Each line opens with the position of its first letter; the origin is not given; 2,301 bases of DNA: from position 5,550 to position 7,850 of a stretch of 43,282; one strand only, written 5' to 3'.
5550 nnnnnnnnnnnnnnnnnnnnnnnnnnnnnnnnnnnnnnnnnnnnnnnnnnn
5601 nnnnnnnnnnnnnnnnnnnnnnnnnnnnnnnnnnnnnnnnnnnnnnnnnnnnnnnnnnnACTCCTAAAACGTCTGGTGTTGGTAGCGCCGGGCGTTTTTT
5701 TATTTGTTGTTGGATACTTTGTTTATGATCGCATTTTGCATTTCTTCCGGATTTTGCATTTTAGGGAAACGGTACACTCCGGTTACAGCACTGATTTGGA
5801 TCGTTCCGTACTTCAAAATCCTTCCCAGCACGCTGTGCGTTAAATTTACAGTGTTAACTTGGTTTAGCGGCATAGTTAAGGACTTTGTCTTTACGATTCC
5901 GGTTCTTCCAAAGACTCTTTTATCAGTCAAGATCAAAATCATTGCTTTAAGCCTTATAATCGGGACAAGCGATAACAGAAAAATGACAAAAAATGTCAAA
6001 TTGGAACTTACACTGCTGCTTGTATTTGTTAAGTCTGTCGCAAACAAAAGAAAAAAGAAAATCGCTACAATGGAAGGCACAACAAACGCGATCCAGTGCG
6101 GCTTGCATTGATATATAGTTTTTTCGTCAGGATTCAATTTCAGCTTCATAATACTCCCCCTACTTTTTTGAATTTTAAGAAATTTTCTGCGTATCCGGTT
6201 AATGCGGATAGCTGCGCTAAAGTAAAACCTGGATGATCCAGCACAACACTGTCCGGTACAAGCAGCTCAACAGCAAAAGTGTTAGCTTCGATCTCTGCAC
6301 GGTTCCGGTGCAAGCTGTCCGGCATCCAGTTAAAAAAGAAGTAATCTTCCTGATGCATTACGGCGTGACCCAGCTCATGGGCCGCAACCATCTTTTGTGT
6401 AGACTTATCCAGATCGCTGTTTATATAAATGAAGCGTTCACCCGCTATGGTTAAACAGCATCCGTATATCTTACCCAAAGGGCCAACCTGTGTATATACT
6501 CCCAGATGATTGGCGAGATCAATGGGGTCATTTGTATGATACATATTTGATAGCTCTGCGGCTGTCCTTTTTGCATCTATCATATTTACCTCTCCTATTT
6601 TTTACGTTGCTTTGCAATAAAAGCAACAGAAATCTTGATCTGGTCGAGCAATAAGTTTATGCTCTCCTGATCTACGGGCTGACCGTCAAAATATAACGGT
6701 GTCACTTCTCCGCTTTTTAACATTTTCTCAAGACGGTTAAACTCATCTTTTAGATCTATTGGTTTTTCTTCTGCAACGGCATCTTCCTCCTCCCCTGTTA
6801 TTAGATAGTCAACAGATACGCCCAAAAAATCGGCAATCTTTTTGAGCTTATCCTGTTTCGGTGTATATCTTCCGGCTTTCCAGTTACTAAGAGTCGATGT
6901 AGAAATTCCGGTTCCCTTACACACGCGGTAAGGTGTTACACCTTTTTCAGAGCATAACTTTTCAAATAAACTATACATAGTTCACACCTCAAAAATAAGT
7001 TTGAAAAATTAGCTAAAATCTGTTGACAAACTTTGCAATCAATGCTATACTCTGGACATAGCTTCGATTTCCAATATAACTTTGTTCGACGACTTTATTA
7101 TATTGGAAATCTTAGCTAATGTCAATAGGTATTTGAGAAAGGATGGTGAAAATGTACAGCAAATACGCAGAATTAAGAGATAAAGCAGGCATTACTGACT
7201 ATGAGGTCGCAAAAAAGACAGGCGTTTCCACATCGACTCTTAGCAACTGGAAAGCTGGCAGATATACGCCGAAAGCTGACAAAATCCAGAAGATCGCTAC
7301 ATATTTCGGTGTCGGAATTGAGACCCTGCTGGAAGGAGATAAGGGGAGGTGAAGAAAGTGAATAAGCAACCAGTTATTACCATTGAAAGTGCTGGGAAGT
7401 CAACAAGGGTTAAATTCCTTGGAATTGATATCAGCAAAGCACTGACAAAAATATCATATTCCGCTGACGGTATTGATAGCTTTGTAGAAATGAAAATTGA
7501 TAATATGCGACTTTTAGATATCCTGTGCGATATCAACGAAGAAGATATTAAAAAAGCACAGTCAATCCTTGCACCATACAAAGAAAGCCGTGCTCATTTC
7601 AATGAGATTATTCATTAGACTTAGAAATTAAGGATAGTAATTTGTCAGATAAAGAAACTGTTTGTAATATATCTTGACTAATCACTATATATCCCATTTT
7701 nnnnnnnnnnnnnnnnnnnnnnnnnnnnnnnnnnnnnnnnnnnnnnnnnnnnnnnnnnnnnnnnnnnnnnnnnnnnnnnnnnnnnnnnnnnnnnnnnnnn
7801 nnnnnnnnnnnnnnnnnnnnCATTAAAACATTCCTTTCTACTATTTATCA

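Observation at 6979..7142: Immunity switch with face-to-face, overlapping perfect-consensus promoters and nested palindromes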

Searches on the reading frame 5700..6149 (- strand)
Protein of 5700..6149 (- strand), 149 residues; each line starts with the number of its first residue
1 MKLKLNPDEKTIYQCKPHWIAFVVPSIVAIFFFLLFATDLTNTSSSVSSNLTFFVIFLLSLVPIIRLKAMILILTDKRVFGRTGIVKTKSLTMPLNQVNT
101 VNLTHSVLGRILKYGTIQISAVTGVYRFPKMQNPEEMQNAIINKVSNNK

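Call 6: search_protein_families(library=pfam, proteins=[window:5700-6149:-], max_evalue=0.01)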
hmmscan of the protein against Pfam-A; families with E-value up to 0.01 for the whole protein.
window:5700-6149:- (149 aa): 1 family
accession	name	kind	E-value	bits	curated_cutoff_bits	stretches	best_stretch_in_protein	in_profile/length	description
PF03703.20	bPH_2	-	2.2e-09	37.9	22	1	73-137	7-74/78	Bacterial PH domain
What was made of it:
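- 5700..6149 (-): Membrane protein with a bacterial PH domain, in the same leftward gene block. Variable cargo: other relatives carry a 221-aa ORF in its place. Pfam bPH_2 at 2.2e-9 (call 6).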

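Call 46: search_protein_families(library=ncbifam, proteins=[window:5700-6149:-], max_evalue=0.01)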
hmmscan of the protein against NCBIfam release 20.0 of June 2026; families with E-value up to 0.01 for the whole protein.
window:5700-6149:- (149 aa): 1 family
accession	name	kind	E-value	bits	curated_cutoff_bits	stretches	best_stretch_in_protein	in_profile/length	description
NF040894.1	puhB_PGC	equivalog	1.5e-07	31.5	110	1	5-109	16-136/176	photosynthetic complex putative assembly protein PuhB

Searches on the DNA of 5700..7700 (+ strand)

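Call 7: search_dna_similar(query=window:5700-7700:+, collection=phages, mode=distant, max_rows=25)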
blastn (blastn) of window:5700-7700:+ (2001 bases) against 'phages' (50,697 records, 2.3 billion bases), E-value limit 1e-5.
No match.
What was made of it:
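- Tried and rejected: DNA similarity search of 5700-7700 against 50,697 phage records found no match (call 7).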

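Call 32: search_rna_families(source=window, start=6500, end=7700, threshold=evalue, max_evalue=1)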
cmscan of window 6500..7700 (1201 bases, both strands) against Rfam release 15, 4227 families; matches with E-value up to 1: 1.
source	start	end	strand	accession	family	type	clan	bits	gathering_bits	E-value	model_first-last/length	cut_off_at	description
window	6930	7033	-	RF02610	BSR0709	Gene; sRNA;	-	16.4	382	0.056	1-318/318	no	Brucella sRNA 0709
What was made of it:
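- Tried and rejected: No Rfam family matches in 6500-7700 (call 32).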

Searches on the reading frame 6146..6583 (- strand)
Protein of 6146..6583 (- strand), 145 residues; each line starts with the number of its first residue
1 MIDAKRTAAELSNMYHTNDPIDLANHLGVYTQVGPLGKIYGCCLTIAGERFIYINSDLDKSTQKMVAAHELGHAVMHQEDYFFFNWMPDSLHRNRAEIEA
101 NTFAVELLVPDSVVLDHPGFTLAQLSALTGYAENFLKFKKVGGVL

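Call 6: search_protein_families(library=pfam, proteins=[window:6146-6583:-], max_evalue=0.01)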
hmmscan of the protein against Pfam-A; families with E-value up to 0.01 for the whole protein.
window:6146-6583:- (145 aa): 3 families
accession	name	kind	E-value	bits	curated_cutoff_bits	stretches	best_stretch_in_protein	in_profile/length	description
PF06114.19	Peptidase_M78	-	1.2e-14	54.6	22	1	36-115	13-93/123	IrrE N-terminal-like domain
PF04298.18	Zn_peptidase_2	-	0.00094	19.2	27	1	66-86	90-110/218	Putative neutral zinc metallopeptidase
PF20573.4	DUF6782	-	0.0031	17.2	27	1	40-80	69-107/241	Putative metallopeptidase family (DUF6782)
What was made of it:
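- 6146..6583 (-): ImmA/IrrE-type metallopeptidase (HELGH motif), immediately downstream of the repressor on the same strand. Presumed anti-repressor protease. Pfam Peptidase_M78 at 1.2e-14 (call 6).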

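Call 46: search_protein_families(library=ncbifam, proteins=[window:6146-6583:-], max_evalue=0.01)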
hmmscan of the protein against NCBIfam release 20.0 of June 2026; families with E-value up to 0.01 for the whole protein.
window:6146-6583:- (145 aa): 1 family
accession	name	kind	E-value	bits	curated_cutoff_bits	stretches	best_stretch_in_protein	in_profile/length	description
NF052239.1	antitox_spr1629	equivalog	1.8e-05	24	335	1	67-115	212-257/377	spr1629 family repressor/antitoxin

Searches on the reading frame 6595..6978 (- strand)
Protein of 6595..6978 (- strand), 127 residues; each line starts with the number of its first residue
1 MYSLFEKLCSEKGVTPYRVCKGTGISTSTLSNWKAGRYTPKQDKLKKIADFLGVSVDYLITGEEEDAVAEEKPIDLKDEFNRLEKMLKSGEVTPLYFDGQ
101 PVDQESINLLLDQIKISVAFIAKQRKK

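Call 6: search_protein_families(library=pfam, proteins=[window:6595-6978:-], max_evalue=0.01)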
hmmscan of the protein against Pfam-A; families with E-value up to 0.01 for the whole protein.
window:6595-6978:- (127 aa): 7 families
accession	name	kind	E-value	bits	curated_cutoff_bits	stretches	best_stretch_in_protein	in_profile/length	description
PF01381.28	HTH_3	-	2.9e-11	43.7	23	1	11-59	7-55/55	Helix-turn-helix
PF13443.12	HTH_26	-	9.5e-10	39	22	1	6-57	3-55/63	Cro/C1-type HTH DNA-binding domain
PF12844.13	HTH_19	-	1.3e-08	35.1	30.2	1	10-65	9-64/64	Helix-turn-helix domain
PF07022.19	Phage_CI_repr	-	1.8e-06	28.6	22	1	20-65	19-63/65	Bacteriophage CI repressor helix-turn-helix domain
PF13560.12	HTH_31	-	7.2e-06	26.7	27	1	8-57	9-59/64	Helix-turn-helix domain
PF01527.26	HTH_Tnp_1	-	0.00011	22.7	24.1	1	9-87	19-74/75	Transposase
PF13384.12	HTH_23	-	0.00078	19.6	24.6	0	8-34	13-38/50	Homeodomain-like domain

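Call 8: find_related_loci(query=window:6595-6978:-, collection=viral_contigs, flank=3000)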
Query window:6595-6978:- (127 aa) in viral_contigs; peptide patterns used: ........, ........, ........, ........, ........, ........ (x = any residue, [..] = any of these).
140 stretches matched a pattern; 87 encode a relative of the query (tblastn E <= 1e-3); the best 80 are kept; 80 distinct loci.
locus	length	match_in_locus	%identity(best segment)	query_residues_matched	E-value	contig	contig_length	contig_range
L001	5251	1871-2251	100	1-127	3e-83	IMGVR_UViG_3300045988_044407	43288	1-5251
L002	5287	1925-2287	93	1-121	2e-74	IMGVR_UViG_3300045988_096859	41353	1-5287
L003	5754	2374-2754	76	1-127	5e-65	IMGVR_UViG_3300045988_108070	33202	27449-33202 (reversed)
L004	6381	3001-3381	76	1-127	5e-65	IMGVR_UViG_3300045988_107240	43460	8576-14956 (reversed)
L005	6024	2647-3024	76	1-127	8e-64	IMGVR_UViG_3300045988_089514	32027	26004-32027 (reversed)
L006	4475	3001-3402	47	1-127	2e-36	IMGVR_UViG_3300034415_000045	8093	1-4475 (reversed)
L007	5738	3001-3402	47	1-127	3e-36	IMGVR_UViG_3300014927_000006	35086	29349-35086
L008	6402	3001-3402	47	1-127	2e-36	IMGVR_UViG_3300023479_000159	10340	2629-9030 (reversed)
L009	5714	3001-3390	50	1-127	6e-36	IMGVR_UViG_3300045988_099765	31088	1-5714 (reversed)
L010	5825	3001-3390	50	1-127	9e-36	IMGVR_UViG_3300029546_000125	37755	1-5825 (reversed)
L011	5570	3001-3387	48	1-126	1e-35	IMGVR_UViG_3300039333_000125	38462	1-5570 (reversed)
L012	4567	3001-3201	75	1-67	9e-34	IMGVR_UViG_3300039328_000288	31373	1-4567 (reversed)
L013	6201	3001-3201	75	1-67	9e-34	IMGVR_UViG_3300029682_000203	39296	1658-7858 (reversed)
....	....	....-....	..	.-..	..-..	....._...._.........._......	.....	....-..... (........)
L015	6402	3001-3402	43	1-100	2e-29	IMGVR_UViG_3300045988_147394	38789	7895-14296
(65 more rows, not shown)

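Call 14: find_encoding_contigs(protein=window:6595-6978:-, flank=1500, max_places=10)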
Protein window:6595-6978:- (127 aa): 23 contigs read that carry it; 10 places shown.
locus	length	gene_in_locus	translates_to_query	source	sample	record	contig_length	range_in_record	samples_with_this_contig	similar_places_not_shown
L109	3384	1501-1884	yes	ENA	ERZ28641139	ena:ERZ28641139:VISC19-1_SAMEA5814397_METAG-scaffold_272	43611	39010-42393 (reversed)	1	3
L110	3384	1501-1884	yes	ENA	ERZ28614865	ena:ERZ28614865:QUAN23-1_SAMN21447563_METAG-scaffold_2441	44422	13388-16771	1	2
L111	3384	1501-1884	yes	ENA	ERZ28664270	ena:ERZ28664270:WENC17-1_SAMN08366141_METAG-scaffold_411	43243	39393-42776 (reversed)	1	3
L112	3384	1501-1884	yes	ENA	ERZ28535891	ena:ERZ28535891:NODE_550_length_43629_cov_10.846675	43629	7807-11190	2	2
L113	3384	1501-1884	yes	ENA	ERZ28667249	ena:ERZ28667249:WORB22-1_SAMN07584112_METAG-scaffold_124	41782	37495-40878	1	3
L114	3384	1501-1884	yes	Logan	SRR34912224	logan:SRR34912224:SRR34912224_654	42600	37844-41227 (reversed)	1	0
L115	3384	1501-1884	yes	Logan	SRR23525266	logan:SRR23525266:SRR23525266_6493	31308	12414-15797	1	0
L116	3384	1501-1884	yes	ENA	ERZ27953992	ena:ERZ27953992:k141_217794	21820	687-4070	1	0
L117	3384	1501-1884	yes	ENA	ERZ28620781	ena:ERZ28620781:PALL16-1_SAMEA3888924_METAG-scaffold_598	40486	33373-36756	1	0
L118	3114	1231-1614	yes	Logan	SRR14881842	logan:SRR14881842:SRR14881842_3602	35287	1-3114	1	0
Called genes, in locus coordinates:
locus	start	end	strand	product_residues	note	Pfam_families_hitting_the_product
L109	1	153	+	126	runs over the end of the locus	-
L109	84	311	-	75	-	-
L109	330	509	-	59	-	PF12728:HTH_17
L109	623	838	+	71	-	-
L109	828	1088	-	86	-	-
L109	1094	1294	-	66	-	PF12844:HTH_19, PF01381:HTH_3, PF07022:Phage_CI_repr (weak), PF13443:HTH_26, PF13560:HTH_31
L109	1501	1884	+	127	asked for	PF01381:HTH_3, PF12844:HTH_19, PF13560:HTH_31 (weak), PF07022:Phage_CI_repr (weak), PF13443:HTH_26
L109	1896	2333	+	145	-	PF06114:Peptidase_M78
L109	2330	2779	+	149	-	PF03703:bPH_2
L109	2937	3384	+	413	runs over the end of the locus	PF00589:Phage_integrase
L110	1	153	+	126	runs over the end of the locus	-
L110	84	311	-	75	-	-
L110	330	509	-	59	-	PF12728:HTH_17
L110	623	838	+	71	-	-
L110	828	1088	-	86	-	-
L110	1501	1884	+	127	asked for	PF01381:HTH_3, PF12844:HTH_19, PF13560:HTH_31 (weak), PF07022:Phage_CI_repr (weak), PF13443:HTH_26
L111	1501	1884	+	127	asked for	PF01381:HTH_3, PF12844:HTH_19, PF13560:HTH_31 (weak), PF07022:Phage_CI_repr (weak), PF13443:HTH_26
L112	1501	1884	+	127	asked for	PF01381:HTH_3, PF12844:HTH_19, PF13560:HTH_31 (weak), PF07022:Phage_CI_repr (weak), PF13443:HTH_26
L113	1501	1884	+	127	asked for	PF01381:HTH_3, PF12844:HTH_19, PF13560:HTH_31 (weak), PF07022:Phage_CI_repr (weak), PF13443:HTH_26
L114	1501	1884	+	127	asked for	PF01381:HTH_3, PF12844:HTH_19, PF13560:HTH_31 (weak), PF07022:Phage_CI_repr (weak), PF13443:HTH_26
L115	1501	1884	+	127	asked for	PF01381:HTH_3, PF12844:HTH_19, PF13560:HTH_31 (weak), PF07022:Phage_CI_repr (weak), PF13443:HTH_26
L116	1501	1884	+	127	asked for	PF01381:HTH_3, PF12844:HTH_19, PF13560:HTH_31 (weak), PF07022:Phage_CI_repr (weak), PF13443:HTH_26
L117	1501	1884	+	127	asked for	PF01381:HTH_3, PF12844:HTH_19, PF13560:HTH_31 (weak), PF07022:Phage_CI_repr (weak), PF13443:HTH_26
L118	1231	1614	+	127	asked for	PF01381:HTH_3, PF12844:HTH_19, PF13560:HTH_31 (weak), PF07022:Phage_CI_repr (weak), PF13443:HTH_26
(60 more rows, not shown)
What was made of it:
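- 6595..6978 (-): Immunity repressor (cI/ImmR-like), 127 aa. N-terminal XRE helix-turn-helix plus a short C-terminal region. Present as the identical protein in many metagenome contigs (call 14).
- Checked: cro most likely starts at ATG 7152 (66 aa, as gene callers place it in relatives, call 14).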

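Call 25: search_dna_similar(query=window:6595-6978:-, collection=phages, mode=protein, max_rows=25)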
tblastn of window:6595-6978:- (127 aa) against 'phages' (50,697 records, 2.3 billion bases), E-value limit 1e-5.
Records with a match: 84; places in all: 90; records where one place covers at least 80% of the query: 58.
Best place of each record, by identity: 60-80% 1; <60% 83.
By first word of the organism name: Streptococcus 47; Bacteriophage 11; Bacillus 5; Clostridium 4; Anaerostipes 3; Dulem 2; Lactococcus 2; Enterococcus 2; Anoxybacillus 2; Listeria 2; and 4 more.
By host as written in the record: - 18; Anaerostipes caccae DA844 3; Streptococcus oralis 3; Propithecus coquereli 2; Anoxybacillus caldiproteolyticus 2; Streptococcus pyogenes MGAS315 2; Bacillus thuringiensis 4B1 2; Streptococcus agalactiae CCUG_17336 2; and 48 more.
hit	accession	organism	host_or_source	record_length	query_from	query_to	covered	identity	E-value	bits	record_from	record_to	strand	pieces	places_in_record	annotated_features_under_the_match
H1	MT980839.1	Ruminococcus phage phiRgPS_6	[Ruminococcus] gnavus ATCC 29149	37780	1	127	100%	43.2%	1e-23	100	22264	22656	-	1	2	gp22: hypothetical protein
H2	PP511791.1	Dulem virus 39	Propithecus coquereli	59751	1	64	50%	64.1%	1e-20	91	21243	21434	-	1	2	repressor protein CI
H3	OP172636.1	Anaerostipes phage AC844P2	Anaerostipes caccae DA844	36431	1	67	53%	58.2%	1e-18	86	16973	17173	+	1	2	hypothetical protein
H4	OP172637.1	Anaerostipes phage AC844P3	Anaerostipes caccae DA844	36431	1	67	53%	58.2%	1e-18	86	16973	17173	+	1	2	hypothetical protein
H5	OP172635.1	Anaerostipes phage AC844P1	Anaerostipes caccae DA844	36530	1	67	53%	58.2%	1e-18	86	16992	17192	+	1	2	hypothetical protein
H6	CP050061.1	Lactococcus phage Bacchus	Lactococcus garvieae strain Bacchus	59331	1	125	98%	30.4%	8e-7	52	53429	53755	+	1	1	record has no annotation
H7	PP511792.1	Dulem virus 33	Propithecus coquereli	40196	1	104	82%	35.6%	4e-11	64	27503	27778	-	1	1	HTH XrE protein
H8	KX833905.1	Lactococcus phage PLg-TB25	Lactococcus garvieae strain TB25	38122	1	125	98%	29.6%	3e-8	56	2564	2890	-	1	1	hypothetical protein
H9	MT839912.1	Bacteriophage sp.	human fecal samples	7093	5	119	91%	31.9%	2e-9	59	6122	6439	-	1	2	record has no annotation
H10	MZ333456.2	Enterococcus phage VEsP-1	Enterococcus sp.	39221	8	127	94%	30.1%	8e-7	52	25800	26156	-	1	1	hypothetical protein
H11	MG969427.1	Anoxybacillus phage A403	Anoxybacillus caldiproteolyticus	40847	12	127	91%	30.9%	5e-6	50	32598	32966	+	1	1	immunity repressor protein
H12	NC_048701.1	Anoxybacillus phage A403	Anoxybacillus caldiproteolyticus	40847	12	127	91%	30.9%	5e-6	50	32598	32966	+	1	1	transcriptional regulator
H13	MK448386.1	Streptococcus satellite phage Javan256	Streptococcus himalayensis HTS2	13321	5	115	87%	32.2%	1e-7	54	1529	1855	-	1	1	DNA-binding protein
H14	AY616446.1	Bacillus phage BCASJ1c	-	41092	8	125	93%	30.2%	2e-6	50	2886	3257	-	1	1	5: repressor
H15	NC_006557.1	Bacillus phage BCASJ1c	Bacillus clarkii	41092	8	125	93%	30.2%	2e-6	50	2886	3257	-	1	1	transcriptional regulator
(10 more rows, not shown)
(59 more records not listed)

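Call 26: get_annotated_region(hit=H1, flank=1500)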
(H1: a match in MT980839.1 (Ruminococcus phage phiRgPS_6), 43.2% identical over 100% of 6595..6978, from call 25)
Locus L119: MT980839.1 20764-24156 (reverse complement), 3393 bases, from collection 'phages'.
description: Ruminococcus phage phiRgPS_6, complete genome.
organism: Ruminococcus phage phiRgPS_6 (NCBI taxid 2772521)
taxonomy: Viruses; Duplodnaviria; Heunggongvirae; Uroviricota; Caudoviricetes
host: [Ruminococcus] gnavus ATCC 29149; source: human feces; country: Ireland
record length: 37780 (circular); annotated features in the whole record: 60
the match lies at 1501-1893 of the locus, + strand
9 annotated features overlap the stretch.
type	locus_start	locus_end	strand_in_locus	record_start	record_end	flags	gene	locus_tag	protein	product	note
CDS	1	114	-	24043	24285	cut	gp27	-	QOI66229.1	hypothetical protein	-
CDS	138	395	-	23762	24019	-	gp26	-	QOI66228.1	hypothetical protein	-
CDS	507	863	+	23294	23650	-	gp25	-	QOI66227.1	hypothetical protein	-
CDS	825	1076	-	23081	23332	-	gp24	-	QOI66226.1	hypothetical protein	-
CDS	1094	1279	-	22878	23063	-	gp23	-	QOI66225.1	transcriptional regulator, HTH cro type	-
CDS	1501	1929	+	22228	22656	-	gp22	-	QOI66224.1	hypothetical protein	gp41 [Listeria phage B054]/transcriptional regulator, HTH cro type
CDS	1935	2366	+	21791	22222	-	gp21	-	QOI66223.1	hypothetical protein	hypothetical protein BV1_gp46 [Bacillus virus 1]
CDS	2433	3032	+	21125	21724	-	gp20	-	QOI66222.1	beta-sandwich domain-containing protein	-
CDS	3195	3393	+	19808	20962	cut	gp19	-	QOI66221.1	integrase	-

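Call 27: get_annotated_region(hit=H3, flank=1500)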
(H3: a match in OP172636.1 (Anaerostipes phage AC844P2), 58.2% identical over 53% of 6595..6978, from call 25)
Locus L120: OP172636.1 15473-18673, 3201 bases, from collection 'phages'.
description: Anaerostipes phage AC844P2, complete genome.
organism: Anaerostipes phage AC844P2 (NCBI taxid 2968533)
taxonomy: Viruses; Duplodnaviria; Heunggongvirae; Uroviricota; Caudoviricetes
host: Anaerostipes caccae DA844; source: municipal sewage; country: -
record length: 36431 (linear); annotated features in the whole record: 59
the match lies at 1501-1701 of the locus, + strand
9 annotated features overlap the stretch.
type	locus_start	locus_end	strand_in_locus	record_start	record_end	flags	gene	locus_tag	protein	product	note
CDS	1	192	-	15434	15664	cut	-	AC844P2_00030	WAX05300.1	hypothetical protein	-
CDS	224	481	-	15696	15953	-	-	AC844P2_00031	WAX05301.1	hypothetical protein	-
CDS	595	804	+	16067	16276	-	-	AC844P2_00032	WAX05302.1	hypothetical protein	-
CDS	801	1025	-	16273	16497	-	-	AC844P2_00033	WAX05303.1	hypothetical protein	-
CDS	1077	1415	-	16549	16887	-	-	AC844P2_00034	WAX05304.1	hypothetical protein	-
CDS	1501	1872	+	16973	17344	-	-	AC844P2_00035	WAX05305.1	hypothetical protein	-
CDS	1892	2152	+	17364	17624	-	-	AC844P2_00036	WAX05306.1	hypothetical protein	-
CDS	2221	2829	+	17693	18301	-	-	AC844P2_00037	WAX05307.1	hypothetical protein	-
CDS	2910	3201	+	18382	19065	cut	-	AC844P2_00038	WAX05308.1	hypothetical protein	-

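Call 46: search_protein_families(library=ncbifam, proteins=[window:6595-6978:-], max_evalue=0.01)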
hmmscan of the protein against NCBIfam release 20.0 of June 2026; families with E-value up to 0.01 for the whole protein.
window:6595-6978:- (127 aa): 4 families
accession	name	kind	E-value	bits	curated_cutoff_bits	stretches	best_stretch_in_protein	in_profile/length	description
NF041951.1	phage_RstR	subfamily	5.2e-12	46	80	1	7-78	9-79/108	RstR family transcriptional repressor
NF007257.0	PRK09706.1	subfamily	1.9e-05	24.5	101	1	18-83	23-92/135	transcriptional repressor DicA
NF047948.1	male_kill_WMK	equivalog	5.7e-05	22.7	300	1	20-116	182-277/300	WO male-killing family protein Wmk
NF010465.0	PRK13890.1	equivalog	0.0021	18.2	96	1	7-64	12-69/121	conjugal transfer protein TrbA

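Call 47: search_solved_structures(query=window:6595-6978:-, max_evalue=0.001)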
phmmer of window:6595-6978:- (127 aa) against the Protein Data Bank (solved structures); distinct sequences matched with E-value up to 0.001: 2.
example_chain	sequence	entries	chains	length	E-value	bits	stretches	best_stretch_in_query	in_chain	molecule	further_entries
8tac_A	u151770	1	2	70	0.00043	23.6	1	10-55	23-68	DBP48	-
7n1n_B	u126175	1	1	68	0.00057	23.2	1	7-63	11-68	ComR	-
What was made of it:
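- Closest known: ImmR/ImmA modules. Different: The repressor here shows no detectable similarity to the solved ImmR DNA-binding domain at E <= 1e-3 (call 47).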
